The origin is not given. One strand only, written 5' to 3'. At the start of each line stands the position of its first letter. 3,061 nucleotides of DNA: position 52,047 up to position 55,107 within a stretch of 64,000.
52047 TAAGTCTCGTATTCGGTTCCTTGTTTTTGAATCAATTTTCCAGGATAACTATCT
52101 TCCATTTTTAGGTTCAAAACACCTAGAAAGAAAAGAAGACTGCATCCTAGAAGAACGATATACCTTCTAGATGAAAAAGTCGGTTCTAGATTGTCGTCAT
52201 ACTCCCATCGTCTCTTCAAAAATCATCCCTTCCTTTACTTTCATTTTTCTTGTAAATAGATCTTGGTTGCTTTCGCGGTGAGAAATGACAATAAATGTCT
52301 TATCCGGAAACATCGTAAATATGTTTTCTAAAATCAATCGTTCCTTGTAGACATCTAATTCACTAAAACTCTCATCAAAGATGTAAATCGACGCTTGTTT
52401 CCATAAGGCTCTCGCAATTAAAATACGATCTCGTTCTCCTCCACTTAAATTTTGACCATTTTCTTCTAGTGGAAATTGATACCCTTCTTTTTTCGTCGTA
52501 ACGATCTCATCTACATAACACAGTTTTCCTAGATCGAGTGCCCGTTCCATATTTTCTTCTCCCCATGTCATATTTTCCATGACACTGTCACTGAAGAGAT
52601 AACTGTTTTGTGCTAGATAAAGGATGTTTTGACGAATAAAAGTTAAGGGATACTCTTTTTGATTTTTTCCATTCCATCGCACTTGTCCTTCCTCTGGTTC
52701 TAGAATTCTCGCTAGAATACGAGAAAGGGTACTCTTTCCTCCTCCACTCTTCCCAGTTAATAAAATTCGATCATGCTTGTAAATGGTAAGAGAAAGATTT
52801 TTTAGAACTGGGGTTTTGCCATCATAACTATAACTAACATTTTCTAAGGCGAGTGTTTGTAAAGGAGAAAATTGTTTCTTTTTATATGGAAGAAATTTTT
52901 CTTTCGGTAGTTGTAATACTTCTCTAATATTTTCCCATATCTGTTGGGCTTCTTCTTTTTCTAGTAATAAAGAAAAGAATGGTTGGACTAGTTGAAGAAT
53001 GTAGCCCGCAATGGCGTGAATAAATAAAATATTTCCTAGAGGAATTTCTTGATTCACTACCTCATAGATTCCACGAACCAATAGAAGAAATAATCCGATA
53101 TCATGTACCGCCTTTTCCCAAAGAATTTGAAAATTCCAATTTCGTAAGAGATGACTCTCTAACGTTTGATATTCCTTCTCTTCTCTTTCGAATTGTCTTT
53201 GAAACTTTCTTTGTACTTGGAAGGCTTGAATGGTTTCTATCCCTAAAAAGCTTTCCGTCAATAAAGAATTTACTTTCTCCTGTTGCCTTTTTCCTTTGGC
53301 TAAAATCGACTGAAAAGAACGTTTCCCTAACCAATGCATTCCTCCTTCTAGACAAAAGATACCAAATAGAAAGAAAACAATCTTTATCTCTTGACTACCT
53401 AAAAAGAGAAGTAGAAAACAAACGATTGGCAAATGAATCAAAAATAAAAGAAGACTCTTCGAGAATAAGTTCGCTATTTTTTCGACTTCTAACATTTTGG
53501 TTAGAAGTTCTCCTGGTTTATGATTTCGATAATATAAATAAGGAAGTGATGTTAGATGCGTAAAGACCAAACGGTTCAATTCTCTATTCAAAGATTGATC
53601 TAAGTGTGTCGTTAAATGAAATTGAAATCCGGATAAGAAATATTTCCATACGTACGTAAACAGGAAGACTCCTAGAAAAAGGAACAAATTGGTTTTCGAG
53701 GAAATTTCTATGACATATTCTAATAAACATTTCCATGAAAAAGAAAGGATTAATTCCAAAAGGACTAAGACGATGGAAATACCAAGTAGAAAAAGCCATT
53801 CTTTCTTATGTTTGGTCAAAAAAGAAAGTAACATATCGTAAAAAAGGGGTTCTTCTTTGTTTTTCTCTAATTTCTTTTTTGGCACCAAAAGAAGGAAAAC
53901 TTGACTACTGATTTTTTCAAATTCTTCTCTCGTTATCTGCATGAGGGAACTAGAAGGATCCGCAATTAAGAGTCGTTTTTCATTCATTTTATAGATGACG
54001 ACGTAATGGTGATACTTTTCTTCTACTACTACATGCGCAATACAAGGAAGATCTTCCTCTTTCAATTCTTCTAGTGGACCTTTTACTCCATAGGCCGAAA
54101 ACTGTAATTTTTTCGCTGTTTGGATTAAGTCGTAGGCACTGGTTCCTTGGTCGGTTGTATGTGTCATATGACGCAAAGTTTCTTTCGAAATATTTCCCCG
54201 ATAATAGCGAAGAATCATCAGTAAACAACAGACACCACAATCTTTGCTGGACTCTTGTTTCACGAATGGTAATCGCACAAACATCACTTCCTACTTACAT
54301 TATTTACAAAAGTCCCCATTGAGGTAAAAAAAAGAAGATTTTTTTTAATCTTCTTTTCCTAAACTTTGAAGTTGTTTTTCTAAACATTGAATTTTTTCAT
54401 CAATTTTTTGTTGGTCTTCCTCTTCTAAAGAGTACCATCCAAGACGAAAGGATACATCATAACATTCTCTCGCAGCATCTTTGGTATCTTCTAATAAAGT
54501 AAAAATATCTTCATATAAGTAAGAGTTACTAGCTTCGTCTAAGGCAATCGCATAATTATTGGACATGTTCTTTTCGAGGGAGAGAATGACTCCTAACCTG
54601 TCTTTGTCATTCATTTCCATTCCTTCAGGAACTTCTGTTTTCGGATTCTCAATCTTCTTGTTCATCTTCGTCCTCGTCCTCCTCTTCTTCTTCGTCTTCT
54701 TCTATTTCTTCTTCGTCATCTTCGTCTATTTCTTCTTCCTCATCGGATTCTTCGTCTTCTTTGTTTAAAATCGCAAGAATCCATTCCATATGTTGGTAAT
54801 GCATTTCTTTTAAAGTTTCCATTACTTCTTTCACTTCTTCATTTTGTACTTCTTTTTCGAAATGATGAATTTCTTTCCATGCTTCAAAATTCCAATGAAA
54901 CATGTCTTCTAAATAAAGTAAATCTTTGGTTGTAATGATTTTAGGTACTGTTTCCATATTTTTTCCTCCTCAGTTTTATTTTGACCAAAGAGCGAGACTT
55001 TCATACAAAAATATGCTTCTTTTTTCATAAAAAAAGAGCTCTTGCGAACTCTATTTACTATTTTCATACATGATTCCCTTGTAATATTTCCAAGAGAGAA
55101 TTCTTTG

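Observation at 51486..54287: Unannotated two-peptide bacteriocin-like locus with an atypical minimal accessory protein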

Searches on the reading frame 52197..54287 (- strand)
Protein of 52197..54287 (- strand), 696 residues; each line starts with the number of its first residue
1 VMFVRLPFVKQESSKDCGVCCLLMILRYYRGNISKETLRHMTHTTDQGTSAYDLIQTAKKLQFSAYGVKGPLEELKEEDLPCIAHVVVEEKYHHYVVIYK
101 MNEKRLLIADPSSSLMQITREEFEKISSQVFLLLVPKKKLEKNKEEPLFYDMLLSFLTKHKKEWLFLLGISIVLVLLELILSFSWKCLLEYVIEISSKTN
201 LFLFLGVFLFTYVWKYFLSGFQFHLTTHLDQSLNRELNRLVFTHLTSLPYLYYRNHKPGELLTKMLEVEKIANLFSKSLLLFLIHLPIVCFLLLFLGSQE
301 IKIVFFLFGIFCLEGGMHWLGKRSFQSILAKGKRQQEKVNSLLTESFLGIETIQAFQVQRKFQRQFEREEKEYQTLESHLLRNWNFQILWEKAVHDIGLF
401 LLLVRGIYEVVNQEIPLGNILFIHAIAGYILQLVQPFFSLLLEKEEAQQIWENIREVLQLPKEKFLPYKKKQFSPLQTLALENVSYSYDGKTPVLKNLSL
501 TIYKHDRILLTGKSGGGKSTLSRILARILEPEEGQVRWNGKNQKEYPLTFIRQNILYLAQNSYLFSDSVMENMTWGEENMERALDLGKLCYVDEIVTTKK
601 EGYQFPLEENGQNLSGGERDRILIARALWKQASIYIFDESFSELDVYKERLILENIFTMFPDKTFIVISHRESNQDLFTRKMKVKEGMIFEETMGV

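Call 3: search_protein_families(library=pfam, proteins=[window:52197-54287:-], max_evalue=1)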
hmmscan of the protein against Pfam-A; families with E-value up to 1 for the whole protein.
window:52197-54287:- (696 aa): 21 families
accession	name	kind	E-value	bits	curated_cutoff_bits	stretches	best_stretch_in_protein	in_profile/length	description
PF03412.21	Peptidase_C39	-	1.7e-38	131.9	22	1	6-138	2-132/133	Peptidase C39 family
PF00005.33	ABC_tran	-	3e-26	93.1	25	1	495-641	1-136/137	ABC transporter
PF00664.28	ABC_membrane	-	7.1e-23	82.1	28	1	170-431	7-271/274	ABC transporter transmembrane region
PF02463.25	SMC_N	-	7.3e-06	26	40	1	332-677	135-204/220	RecF/RecN/SMC N terminal domain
PF09778.15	Guanylate_cyc_2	-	5e-05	23.2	28.1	1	6-51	1-47/212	Guanylylate cyclase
PF13555.12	AAA_29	-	0.00063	19.9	27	1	502-540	19-56/61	P-loop containing region of AAA domain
PF07728.20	AAA_5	-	0.00088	19.7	22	1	508-600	2-80/139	AAA domain (dynein-related subfamily)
PF13238.12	AAA_18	-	0.0021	18.9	29.4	1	508-529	1-22/128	AAA domain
PF20720.3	nSTAND3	-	0.025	14.7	27.2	1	499-532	11-44/155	Novel STAND NTPase 3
PF03215.21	Rad17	-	0.03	14.7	23.8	1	495-542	35-81/186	Rad17 P-loop domain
PF13529.12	Peptidase_C39_2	-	0.043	14.8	24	1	7-52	4-68/143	Peptidase_C39 like family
PF13521.12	AAA_28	-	0.074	13.7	27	1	507-528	1-22/164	AAA domain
PF03193.22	RsgA_GTPase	-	0.14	12.4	30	1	497-537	99-138/174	RsgA GTPase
PF25199.1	nSTAND_NTPase5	-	0.14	12.4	34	1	508-571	44-107/145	Novel STAND NTPase 5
PF03266.21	NTPase_1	-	0.15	12.3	23.9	0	507-532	1-26/168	NTPase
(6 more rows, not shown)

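Call 4: search_protein_families(library=ncbifam, proteins=[window:52197-54287:-], max_evalue=1)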
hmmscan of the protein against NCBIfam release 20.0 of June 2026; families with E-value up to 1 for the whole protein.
window:52197-54287:- (696 aa): 192 families (the best 25 are shown)
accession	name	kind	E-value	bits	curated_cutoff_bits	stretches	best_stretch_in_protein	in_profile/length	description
TIGR01193.1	bacteriocin_ABC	subfamily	2.2e-100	337.2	523.85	1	14-692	4-689/708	peptide cleavage/export ABC transporter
TIGR03796.1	NHLM_micro_ABC1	equivalog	1.7e-88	297.6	853.3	1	6-673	2-673/710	NHLP family bacteriocin export ABC transporter peptidase/permease/ATPase subunit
NF045998.1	cleave_ABC_plasm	equivalog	1e-85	288.4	500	1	10-672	1-661/673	Mbov_0121 family peptidase domain-containing ABC transporter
TIGR01846.1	type_I_sec_HlyB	subfamily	9.7e-84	281.9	725.55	1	18-692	1-672/694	type I secretion system permease/ATPase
TIGR03375.1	type_I_sec_LssB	subfamily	9.8e-82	275.3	693.1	1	21-689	6-679/696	type I secretion system permease/ATPase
NF045513.1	HepA_fam_ABC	equivalog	3.4e-60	204.1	725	1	193-674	86-571/610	heterocyst formation ABC transporter subunit HepA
TIGR02203.1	MsbA_lipidA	equivalog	2.8e-51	174.7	602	1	223-691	76-548/572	lipid A export permease/ATP-binding protein MsbA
TIGR03797.1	NHLM_micro_ABC2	equivalog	7.2e-50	170.2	709.4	1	91-675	69-648/686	NHLP bacteriocin export ABC transporter permease/ATPase subunit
TIGR02857.1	CydD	equivalog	1.7e-49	169.2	435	2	444-676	287-521/529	thiol reductant ABC exporter subunit CydD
TIGR02204.1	MsbA_rel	hypoth_equivalog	2e-47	162.1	780.4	1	152-674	8-537/576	ABC transporter, permease/ATP-binding protein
NF050066.1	LPSTprtrPglK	equivalog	5.9e-47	160.3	1000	1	168-679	33-550/558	BC-type lipopolysaccharide transporter PglK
NF010178.0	PRK13657.1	equivalog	2.5e-45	155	733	1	150-691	7-549/588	glucan ABC transporter ATP-binding protein/ permease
TIGR01842.1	type_I_sec_PrtD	subfamily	3.6e-45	154.5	510.15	1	158-689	2-531/544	type I secretion system permease/ATPase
NF052233.1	CphA_assoc_ABC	equivalog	9.1e-45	153.2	880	1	200-691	228-722/766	cyanophycin metabolism-associated ABC transporter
NF008381.0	PRK11176.1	equivalog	1.1e-44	152.8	867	1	235-692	98-559/582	lipid A ABC transporter ATP-binding protein/permease MsbA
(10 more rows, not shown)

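Call 8: find_related_loci(query=window:52197-54287:-, collection=genome_contigs, flank=6000)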
Query window:52197-54287:- (696 aa) in genome_contigs; peptide patterns used: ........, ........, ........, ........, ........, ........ (x = any residue, [..] = any of these).
20 stretches matched a pattern; 1 encode a relative of the query (tblastn E <= 1e-3); 1 distinct loci.
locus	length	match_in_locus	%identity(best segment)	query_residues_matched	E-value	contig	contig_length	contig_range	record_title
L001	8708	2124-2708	31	479-670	2e-12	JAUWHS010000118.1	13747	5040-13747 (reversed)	MAG: bacterium isolate CSMAG_2274 CSMAG_2274_k141_887049_length_13747_cov_19.0000, whole genome shotgun sequence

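Call 13: find_encoding_contigs(protein=window:52197-54287:-, flank=10000, max_places=4)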
Protein window:52197-54287:- (696 aa): no gene with exactly this product is on record in the collection.

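Call 33: search_solved_structures(query=window:52197-54287:-, max_evalue=1e-20, show_alignments=1)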
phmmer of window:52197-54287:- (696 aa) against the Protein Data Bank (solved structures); distinct sequences matched with E-value up to 1e-20: 245 (the best 60 are shown).
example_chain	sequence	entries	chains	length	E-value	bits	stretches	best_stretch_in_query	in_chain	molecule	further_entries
4ry2_A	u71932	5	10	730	1.2e-88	301.1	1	8-690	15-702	ABC-type bacteriocin transporter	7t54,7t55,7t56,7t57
8vp3_A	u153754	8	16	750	1.3e-88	301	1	8-690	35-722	ABC-type bacteriocin transporter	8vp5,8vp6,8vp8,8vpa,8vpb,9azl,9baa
4s0f_A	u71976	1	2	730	3e-88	299.8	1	8-690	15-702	ABC-type bacteriocin transporter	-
6v9z_A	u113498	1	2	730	2.2e-87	296.9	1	8-690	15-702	ABC-type bacteriocin transporter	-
8vp9_A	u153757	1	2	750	1.1e-85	291.4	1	8-690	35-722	ABC-type bacteriocin transporter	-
8hf4_A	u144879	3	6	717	2e-64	221.1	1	7-692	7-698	Transport/processing ATP-binding protein ComA | Competence factor transporting ATP-binding protein/permease ComA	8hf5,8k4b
8hf7_A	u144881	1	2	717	2.2e-64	221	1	7-692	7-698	Competence factor transporting ATP-binding protein/permease ComA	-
8hf6_A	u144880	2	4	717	4.9e-64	219.8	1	7-692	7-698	Competence factor transporting ATP-binding protein/permease ComA | Transport/processing ATP-binding protein ComA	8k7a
8vow_A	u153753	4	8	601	6.9e-58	199.5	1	155-691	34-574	ABC-type bacteriocin transporter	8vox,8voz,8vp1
7sgr_J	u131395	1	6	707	2.8e-56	194.2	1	16-692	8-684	Alpha-hemolysin translocation ATP-binding protein HlyB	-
8dck_A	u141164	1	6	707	7.1e-56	192.8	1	16-692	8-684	Alpha-hemolysin translocation ATP-binding protein HlyB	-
7zk4_A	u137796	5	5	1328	1.9e-55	191.4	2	200-677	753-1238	ATP-dependent translocase ABCB1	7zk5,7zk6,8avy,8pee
7zka_A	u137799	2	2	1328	2e-55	191.3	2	200-677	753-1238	ATP-dependent translocase ABCB1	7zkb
7zk9_A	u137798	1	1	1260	6e-55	189.8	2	200-677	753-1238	ATP-dependent translocase ABCB1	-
7zk8_A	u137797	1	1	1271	6.2e-55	189.7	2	200-677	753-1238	ATP-dependent translocase ABCB1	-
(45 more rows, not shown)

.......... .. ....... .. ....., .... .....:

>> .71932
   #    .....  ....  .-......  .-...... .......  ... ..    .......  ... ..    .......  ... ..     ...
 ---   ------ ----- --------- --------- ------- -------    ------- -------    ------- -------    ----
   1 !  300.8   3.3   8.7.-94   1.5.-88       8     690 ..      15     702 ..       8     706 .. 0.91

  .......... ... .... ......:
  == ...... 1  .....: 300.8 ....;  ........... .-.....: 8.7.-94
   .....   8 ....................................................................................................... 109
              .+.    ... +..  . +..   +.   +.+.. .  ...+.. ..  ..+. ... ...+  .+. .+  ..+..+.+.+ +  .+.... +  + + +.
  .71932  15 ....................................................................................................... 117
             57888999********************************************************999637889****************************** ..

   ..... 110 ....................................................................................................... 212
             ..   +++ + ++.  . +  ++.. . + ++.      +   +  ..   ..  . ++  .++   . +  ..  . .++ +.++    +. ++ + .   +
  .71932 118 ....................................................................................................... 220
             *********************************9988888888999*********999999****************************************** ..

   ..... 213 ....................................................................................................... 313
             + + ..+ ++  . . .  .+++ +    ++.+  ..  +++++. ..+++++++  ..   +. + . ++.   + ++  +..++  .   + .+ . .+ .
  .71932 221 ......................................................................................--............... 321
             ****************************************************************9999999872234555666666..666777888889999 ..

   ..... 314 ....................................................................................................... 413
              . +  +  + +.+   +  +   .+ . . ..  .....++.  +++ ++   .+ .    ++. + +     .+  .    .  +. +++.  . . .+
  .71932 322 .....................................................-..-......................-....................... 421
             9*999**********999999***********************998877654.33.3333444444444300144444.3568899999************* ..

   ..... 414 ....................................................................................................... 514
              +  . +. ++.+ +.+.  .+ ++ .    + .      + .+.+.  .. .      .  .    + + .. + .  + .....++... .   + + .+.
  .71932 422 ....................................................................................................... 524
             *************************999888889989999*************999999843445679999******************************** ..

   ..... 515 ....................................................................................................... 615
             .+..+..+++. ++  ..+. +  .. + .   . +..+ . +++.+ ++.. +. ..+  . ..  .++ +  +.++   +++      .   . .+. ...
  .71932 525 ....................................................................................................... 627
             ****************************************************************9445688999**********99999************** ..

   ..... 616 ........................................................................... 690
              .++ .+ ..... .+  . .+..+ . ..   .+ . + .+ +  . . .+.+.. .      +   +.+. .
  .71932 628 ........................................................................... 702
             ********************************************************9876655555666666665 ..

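Call 57: find_homologous_proteins(query=window:52197-54287:-, max_evalue=1e-60)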
Query window:52197-54287:- (696 aa): 160 proteins with E <= 1e-60 among 8000 candidates; the best 120 are listed.
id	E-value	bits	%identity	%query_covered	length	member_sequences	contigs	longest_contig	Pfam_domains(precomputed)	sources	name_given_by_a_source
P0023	0.0e+0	1551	100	100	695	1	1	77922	PF00005.34,PF03412.22,PF02463.26,PF00664.29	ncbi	-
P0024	0.0e+0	1157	75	100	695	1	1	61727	PF00005.34,PF03412.22,PF02463.26,PF00664.29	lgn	-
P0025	1.6e-202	692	48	99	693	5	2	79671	PF00005.34,PF03412.22,PF02463.26,PF00664.29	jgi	-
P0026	3.3e-201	688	49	99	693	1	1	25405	PF00005.34,PF03412.22,PF02463.26,PF00664.29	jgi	-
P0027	4.5e-199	681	47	99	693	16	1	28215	PF00005.34,PF03412.22,PF00664.29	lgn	-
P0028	1.3e-195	670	48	99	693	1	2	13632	PF00005.34,PF03412.22,PF02463.26,PF00664.29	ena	-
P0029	1.5e-191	656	47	99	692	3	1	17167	PF00005.34,PF03412.22,PF02463.26,PF00664.29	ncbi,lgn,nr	ncbi:MAG: peptidase domain-containing ABC transporter [Bacilli bacterium]|nr:peptidase domain-contai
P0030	2.7e-187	642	46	100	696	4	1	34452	PF00005.34,PF03412.22,PF02463.26,PF00664.29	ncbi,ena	-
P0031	5.4e-185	634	46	96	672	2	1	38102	PF00005.34,PF03412.22,PF02463.26,PF00664.29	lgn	-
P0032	5.3e-184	631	45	99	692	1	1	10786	PF00005.34,PF03412.22,PF02463.26,PF00664.29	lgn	-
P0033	2.7e-182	626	45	99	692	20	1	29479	PF00005.34,PF03412.22,PF02463.26,PF00664.29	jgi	-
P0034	2.4e-180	619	44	99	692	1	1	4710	PF00005.34,PF03412.22,PF02463.26,PF00664.29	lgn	-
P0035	2.5e-180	619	44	99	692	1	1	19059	PF00005.34,PF03412.22,PF02463.26,PF00664.29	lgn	-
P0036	3.3e-180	619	44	99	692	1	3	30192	PF00005.34,PF03412.22,PF02463.26,PF00664.29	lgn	-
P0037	1.6e-179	616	44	99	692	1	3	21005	PF00005.34,PF03412.22,PF02463.26,PF00664.29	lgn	-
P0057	3.9e-130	453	36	99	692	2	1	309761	PF00005.34,PF13529.14,PF03412.22,PF00664.29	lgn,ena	-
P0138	2.2e-96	342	31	99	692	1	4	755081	PF00005.34,PF03412.22,PF00664.29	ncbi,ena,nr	ncbi:MAG: ATP-binding cassette domain-containing protein [Bacilli bacterium]|nr:ATP-binding cassette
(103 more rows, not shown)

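Call 86: find_encoding_contigs(protein=P0057, flank=5000, max_places=1)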
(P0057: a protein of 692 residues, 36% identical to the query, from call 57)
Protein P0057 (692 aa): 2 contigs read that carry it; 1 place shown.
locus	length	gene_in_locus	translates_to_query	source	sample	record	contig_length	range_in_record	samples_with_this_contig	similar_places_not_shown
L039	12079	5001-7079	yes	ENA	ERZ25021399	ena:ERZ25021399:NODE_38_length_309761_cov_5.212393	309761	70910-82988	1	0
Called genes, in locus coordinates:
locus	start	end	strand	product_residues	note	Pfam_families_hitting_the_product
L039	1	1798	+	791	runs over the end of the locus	PF12705:PDDEXK_1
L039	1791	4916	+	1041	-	PF00580:UvrD-helicase, PF13245:AAA_19 (weak), PF13361:UvrD_C, PF13538:UvrD_C_2 (faint)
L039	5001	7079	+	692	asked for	PF03412:Peptidase_C39, PF13529:Peptidase_C39_2 (weak), PF00664:ABC_membrane, PF00005:ABC_tran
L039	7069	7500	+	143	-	-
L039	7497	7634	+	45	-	-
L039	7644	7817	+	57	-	-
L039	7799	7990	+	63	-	-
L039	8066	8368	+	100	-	-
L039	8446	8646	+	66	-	PF01165:Ribosomal_S21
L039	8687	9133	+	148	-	PF09424:YqeY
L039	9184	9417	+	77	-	PF07873:YabP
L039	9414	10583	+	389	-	PF06898:YqfD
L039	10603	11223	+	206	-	PF04892:VanZ-LLP1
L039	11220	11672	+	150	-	PF02130:YbeY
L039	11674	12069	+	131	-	PF01219:DAGK_prokar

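Call 87: find_encoding_contigs(protein=P0138, flank=5000, max_places=1)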
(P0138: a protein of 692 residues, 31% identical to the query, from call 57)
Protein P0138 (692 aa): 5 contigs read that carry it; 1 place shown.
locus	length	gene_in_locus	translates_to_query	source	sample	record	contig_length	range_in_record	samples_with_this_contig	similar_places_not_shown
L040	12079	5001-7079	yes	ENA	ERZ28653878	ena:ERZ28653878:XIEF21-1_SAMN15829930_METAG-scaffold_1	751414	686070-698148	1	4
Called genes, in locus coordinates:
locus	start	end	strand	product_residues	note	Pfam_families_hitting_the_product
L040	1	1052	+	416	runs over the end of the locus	PF06838:Met_gamma_lyase, PF01053:Cys_Met_Meta_PP (faint)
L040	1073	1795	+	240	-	PF18936:DUF5684, PF13240:Zn_Ribbon_1 (weak)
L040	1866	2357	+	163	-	PF12685:SpoIIIAH (weak)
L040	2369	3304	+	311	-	PF10646:Germane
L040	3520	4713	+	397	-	-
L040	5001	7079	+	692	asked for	PF03412:Peptidase_C39, PF00664:ABC_membrane, PF00005:ABC_tran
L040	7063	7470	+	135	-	-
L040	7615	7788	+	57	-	-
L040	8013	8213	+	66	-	PF01165:Ribosomal_S21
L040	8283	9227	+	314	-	-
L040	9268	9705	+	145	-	PF09424:YqeY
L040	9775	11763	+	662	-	PF13855:LRR_8 (faint), PF03382:DUF285, PF23952:LRR_EndoS (faint), PF03382:DUF285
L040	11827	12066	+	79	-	-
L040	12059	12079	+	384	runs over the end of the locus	PF06898:YqfD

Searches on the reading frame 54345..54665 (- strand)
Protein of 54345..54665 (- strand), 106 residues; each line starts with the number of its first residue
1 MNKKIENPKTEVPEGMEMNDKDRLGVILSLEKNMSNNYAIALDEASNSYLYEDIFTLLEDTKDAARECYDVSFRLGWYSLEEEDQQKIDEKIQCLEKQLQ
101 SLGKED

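Call 3: search_protein_families(library=pfam, proteins=[window:54345-54665:-], max_evalue=1)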
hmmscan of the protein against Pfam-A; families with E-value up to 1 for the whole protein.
window:54345-54665:- (106 aa): 4 families
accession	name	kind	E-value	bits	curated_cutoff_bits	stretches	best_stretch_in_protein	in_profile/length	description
PF07875.18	Coat_F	-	4e-11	43.4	25.7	1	19-80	1-62/63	Coat F domain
PF18823.6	InPase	-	0.043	14.1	26.8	1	15-82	54-121/135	Inorganic Pyrophosphatase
PF21071.3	LARP1_HEAT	-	0.086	13.4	27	1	18-93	25-102/149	LARP1 HEAT repeat region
PF07334.18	IFP_35_N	-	0.6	10.6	23.2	0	83-105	7-29/76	Interferon-induced 35 kDa protein (IFP 35) N-terminus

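Call 4: search_protein_families(library=ncbifam, proteins=[window:54345-54665:-], max_evalue=1)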
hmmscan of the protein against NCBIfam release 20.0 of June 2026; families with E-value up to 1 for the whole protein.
window:54345-54665:- (106 aa): 1 family
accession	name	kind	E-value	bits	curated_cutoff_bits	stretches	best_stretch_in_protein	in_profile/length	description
NF049872.2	cytotoxin_MakB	equivalog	0.049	13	240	1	58-104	129-177/349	alpha-pore-forming cytotoxin subunit MakB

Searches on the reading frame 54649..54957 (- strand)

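Call 3: search_protein_families(library=pfam, proteins=[window:54649-54957:-], max_evalue=1)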
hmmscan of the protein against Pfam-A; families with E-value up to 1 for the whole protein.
window:54649-54957:- (102 aa): 4 families
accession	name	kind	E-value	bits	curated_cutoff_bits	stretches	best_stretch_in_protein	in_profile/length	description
PF11553.14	DUF3231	-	0.0037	17.4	29.6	1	30-68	35-73/165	Protein of unknown function (DUF3231)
PF00620.32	RhoGAP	-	0.11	12.8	24.5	1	24-73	77-127/148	RhoGAP domain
PF04931.18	DNA_pol_phi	-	0.39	9.2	27.6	1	50-100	609-672/765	DNA polymerase phi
PF06524.17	NOA36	-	0.62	9.8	32.6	1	31-100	233-302/306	NOA36 protein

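Call 4: search_protein_families(library=ncbifam, proteins=[window:54649-54957:-], max_evalue=1)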
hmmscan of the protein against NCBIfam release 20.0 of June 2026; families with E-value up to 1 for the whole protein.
window:54649-54957:- (102 aa): 1 family
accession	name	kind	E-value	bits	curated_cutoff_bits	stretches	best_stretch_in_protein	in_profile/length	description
NF041669.1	GvpT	domain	0.51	10.9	80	1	33-98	43-102/123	GvpT/GvpP family gas vesicle accessory protein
